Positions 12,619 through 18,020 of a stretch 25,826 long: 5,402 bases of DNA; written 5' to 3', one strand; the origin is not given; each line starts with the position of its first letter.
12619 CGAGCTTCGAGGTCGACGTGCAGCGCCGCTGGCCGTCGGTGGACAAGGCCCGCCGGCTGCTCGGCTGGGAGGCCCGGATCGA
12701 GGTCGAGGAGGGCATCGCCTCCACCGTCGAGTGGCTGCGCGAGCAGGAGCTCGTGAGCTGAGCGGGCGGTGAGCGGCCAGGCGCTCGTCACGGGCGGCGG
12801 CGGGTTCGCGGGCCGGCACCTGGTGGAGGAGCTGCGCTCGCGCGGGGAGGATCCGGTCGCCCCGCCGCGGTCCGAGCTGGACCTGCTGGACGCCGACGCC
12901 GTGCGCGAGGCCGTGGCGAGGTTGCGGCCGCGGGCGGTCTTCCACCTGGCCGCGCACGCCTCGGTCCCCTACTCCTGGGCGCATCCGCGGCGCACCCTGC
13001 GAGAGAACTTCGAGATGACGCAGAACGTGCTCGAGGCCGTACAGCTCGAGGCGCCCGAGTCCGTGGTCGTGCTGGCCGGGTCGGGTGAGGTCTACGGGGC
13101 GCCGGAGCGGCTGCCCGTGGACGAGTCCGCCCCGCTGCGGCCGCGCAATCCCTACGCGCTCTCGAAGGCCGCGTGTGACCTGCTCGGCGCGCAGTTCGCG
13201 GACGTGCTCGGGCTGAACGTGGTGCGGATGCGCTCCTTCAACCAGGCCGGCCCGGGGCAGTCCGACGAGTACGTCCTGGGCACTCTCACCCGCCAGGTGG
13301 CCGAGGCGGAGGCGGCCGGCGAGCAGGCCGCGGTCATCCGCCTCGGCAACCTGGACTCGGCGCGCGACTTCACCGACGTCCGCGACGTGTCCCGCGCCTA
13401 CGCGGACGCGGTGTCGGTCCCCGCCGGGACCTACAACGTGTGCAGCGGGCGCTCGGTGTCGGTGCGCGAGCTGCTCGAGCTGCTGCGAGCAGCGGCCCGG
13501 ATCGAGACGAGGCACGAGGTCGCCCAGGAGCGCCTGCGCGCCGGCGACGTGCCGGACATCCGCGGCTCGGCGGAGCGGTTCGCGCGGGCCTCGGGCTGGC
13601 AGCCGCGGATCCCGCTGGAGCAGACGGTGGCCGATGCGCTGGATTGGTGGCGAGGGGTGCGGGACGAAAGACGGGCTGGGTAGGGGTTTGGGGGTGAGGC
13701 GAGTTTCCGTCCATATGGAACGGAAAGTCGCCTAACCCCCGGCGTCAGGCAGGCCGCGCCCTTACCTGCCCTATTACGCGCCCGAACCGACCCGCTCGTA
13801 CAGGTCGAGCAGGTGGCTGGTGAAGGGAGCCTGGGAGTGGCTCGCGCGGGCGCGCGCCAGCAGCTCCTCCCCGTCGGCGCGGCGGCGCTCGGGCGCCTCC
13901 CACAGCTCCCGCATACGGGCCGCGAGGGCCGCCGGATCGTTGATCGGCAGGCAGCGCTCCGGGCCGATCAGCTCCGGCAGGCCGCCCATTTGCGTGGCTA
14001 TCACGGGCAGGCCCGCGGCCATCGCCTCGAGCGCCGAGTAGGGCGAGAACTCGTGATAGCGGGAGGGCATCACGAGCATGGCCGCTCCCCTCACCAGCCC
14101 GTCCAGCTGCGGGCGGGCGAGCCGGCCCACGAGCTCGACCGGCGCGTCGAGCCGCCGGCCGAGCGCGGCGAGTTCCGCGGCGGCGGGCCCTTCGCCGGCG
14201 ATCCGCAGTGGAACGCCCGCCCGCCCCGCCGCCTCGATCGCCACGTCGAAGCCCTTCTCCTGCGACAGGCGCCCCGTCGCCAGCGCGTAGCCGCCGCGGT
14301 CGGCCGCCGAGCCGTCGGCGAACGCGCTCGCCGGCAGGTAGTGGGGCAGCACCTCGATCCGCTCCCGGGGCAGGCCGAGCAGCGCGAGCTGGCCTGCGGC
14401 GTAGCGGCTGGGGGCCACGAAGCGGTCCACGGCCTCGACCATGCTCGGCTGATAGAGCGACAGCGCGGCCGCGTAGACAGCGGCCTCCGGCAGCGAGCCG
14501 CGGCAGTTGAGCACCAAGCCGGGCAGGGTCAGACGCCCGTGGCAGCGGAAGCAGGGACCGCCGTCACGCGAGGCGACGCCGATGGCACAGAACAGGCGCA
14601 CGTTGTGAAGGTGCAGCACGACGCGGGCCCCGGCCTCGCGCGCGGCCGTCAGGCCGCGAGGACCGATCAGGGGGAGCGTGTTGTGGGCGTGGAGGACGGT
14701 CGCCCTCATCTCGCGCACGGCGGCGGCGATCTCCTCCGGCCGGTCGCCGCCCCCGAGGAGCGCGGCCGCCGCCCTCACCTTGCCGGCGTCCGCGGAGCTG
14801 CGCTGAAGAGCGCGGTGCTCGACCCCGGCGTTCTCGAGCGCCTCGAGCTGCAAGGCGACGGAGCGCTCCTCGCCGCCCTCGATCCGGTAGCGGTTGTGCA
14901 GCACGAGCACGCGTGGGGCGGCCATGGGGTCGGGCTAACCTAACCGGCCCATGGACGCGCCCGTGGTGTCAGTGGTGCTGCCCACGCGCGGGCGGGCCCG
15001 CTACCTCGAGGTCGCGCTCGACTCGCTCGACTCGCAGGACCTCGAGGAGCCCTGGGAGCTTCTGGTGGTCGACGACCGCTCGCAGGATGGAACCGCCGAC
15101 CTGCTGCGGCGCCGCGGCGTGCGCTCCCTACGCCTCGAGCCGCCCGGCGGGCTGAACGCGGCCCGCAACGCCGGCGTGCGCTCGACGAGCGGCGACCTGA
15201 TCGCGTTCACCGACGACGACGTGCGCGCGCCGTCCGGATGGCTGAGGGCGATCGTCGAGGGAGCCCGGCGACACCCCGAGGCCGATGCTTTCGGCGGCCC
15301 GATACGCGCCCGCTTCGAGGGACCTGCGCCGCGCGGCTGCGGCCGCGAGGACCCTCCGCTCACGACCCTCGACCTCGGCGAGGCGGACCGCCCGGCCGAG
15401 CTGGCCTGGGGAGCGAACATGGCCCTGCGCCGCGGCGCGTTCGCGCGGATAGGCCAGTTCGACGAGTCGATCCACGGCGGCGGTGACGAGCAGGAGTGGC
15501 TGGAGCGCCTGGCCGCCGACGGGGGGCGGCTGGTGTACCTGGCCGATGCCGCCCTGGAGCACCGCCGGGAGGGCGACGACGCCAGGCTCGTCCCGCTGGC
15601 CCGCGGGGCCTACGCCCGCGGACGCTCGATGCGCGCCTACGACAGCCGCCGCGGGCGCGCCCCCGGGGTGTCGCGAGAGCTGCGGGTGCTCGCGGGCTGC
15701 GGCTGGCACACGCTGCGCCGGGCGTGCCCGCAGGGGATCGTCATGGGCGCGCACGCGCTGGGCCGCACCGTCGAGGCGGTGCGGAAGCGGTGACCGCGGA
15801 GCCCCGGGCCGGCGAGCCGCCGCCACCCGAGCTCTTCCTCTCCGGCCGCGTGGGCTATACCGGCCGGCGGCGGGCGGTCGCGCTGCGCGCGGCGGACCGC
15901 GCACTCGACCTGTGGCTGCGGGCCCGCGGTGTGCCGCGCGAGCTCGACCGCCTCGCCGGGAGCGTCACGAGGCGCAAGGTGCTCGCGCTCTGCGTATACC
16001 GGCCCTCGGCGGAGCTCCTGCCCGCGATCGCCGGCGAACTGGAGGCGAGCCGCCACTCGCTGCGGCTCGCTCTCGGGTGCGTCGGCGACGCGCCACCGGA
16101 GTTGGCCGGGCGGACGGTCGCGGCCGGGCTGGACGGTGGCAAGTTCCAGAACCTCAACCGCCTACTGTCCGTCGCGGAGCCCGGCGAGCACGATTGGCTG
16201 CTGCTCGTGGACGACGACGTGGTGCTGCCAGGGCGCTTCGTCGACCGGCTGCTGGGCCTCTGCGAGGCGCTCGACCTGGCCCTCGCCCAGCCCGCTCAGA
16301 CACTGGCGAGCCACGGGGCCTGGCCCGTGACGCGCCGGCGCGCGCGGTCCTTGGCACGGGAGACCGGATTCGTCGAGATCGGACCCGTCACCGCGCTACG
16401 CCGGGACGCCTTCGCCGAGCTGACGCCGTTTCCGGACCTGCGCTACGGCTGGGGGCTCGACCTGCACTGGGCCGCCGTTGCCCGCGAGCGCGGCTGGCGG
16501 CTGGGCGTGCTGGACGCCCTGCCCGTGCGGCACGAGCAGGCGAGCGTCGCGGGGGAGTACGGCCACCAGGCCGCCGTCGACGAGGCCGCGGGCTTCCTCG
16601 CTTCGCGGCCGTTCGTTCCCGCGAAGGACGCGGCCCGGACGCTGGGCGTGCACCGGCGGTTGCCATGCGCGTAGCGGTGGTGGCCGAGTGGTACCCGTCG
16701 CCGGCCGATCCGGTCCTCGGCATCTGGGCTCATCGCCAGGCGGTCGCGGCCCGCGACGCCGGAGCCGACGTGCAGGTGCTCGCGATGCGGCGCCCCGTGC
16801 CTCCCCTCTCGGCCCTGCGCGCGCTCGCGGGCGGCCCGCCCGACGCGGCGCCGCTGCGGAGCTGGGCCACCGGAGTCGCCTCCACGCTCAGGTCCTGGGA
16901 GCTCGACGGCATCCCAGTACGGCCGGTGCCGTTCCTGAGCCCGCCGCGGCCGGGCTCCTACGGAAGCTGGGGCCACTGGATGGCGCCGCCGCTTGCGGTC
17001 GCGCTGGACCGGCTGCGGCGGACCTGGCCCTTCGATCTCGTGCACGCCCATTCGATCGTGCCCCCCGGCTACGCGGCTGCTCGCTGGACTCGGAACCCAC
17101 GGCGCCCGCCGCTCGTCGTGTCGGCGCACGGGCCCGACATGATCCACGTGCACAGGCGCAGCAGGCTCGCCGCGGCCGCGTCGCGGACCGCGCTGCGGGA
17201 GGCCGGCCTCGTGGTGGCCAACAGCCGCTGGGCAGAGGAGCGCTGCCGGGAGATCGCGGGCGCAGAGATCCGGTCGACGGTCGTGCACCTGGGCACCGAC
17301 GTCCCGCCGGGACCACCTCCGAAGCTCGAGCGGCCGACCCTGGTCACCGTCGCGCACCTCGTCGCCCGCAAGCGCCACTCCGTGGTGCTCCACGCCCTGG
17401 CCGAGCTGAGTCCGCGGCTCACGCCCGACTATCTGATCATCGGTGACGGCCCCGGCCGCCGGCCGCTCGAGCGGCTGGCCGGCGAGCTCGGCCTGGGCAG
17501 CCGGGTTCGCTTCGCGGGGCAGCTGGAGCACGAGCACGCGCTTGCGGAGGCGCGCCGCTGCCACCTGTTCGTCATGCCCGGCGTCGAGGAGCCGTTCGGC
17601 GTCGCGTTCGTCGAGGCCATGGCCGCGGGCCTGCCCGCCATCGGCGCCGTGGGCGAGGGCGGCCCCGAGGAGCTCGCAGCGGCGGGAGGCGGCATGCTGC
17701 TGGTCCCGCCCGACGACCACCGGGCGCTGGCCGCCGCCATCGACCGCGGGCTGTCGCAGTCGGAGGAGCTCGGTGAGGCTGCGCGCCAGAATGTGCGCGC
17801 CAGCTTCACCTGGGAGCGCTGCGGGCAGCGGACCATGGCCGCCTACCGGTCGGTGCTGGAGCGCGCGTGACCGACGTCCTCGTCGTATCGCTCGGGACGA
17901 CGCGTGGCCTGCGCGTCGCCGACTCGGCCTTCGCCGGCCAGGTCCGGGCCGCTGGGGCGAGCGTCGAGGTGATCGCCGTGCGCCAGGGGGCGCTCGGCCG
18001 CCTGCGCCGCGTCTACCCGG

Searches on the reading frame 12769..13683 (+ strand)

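Call 14: search_protein_families(library=pfam, proteins=[window:12769-13683:+], max_evalue=0.001)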
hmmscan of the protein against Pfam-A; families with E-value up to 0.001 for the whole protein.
window:12769-13683:+ (304 aa): 5 families
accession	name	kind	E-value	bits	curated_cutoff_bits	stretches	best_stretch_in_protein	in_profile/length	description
PF16363.11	GDP_Man_Dehyd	-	3e-52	178.6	27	1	37-289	59-331/332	GDP-mannose 4,6 dehydratase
PF01370.27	Epimerase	-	2.1e-45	155.4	20.9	1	5-224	1-239/240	NAD dependent epimerase/dehydratase family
PF04321.23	RmlD_sub_bind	-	4.8e-13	49.3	27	1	6-136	4-132/287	RmlD substrate binding domain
PF02719.21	Polysacc_synt_2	-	7.4e-07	29.1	20.2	1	38-102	62-126/293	Polysaccharide biosynthesis protein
PF01073.25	3Beta_HSD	-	0.00014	21.4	22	0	6-26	1-21/280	3-beta hydroxysteroid dehydrogenase/isomerase family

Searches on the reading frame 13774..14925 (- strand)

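Call 14: search_protein_families(library=pfam, proteins=[window:13774-14925:-], max_evalue=0.001)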
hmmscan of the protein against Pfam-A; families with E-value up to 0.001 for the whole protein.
window:13774-14925:- (383 aa): 6 families
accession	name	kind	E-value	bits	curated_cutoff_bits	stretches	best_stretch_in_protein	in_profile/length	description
PF13692.12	Glyco_trans_1_4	-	2.6e-23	83.3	27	1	214-343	4-141/142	Glycosyl transferases group 1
PF00534.26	Glycos_transf_1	-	1.6e-22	80.3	26.4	1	212-350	16-164/172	Glycosyl transferases group 1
PF13579.12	Glyco_trans_4_4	-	6.3e-09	36.8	29.7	1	17-194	1-156/158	Glycosyl transferase 4-like domain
PF13439.12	Glyco_transf_4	-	1.5e-08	35.3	28.5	1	17-195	2-164/170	Glycosyltransferase Family 4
PF13524.12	Glyco_trans_1_2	-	7.7e-07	29.6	25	1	231-365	7-135/144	Glycosyl transferase-like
PF20706.3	GT4-conflict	-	1.4e-06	28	26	1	214-323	200-323/385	Family 4 Glycosyltransferase in conflict systems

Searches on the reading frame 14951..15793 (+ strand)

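Call 14: search_protein_families(library=pfam, proteins=[window:14951-15793:+], max_evalue=0.001)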
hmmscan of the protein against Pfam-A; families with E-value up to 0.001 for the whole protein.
window:14951-15793:+ (280 aa): 3 families
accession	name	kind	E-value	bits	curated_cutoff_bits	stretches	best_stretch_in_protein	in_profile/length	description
PF00535.33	Glycos_transf_2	-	1.5e-23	84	23.3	1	7-167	1-167/168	Glycosyl transferase family 2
PF13641.12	Glyco_tranf_2_3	-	2.9e-08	34.5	27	1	5-206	2-213/230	Glycosyltransferase like family 2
PF10111.15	Glyco_tranf_2_2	-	2.6e-05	24.3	27.3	0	32-91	27-92/276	Glycosyltransferase like family 2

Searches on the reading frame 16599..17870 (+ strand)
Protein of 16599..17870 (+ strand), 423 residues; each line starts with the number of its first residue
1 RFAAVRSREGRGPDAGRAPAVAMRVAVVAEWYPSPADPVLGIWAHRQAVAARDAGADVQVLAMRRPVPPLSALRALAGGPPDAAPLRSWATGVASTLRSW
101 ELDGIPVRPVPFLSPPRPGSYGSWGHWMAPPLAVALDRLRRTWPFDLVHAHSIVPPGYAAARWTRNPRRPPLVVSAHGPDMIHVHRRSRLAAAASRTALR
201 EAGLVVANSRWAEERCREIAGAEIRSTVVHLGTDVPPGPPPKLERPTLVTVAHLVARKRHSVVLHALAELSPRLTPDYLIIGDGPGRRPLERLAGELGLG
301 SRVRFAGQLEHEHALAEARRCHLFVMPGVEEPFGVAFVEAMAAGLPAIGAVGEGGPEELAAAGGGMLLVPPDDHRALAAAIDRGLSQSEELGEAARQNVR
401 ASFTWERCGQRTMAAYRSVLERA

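Call 14: search_protein_families(library=pfam, proteins=[window:16599-17870:+], max_evalue=0.001)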
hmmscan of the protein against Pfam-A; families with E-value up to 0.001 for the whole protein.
window:16599-17870:+ (423 aa): 6 families
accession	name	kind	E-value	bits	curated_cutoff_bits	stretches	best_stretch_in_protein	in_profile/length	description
PF00534.26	Glycos_transf_1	-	1.5e-28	100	26.4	1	242-398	12-168/172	Glycosyl transferases group 1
PF13692.12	Glyco_trans_1_4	-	2.6e-23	83.3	27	1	245-385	1-140/142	Glycosyl transferases group 1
PF13439.12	Glyco_transf_4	-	2.6e-15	57.3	28.5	1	51-235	15-168/170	Glycosyltransferase Family 4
PF13579.12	Glyco_trans_4_4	-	4.4e-13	50.3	29.7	1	44-232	7-158/158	Glycosyl transferase 4-like domain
PF13477.12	Glyco_trans_4_2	-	2e-07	31.7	23.4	1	135-209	65-139/139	Glycosyl transferase 4-like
PF20706.3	GT4-conflict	-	0.00017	21.2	26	1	311-408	272-381/385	Family 4 Glycosyltransferase in conflict systems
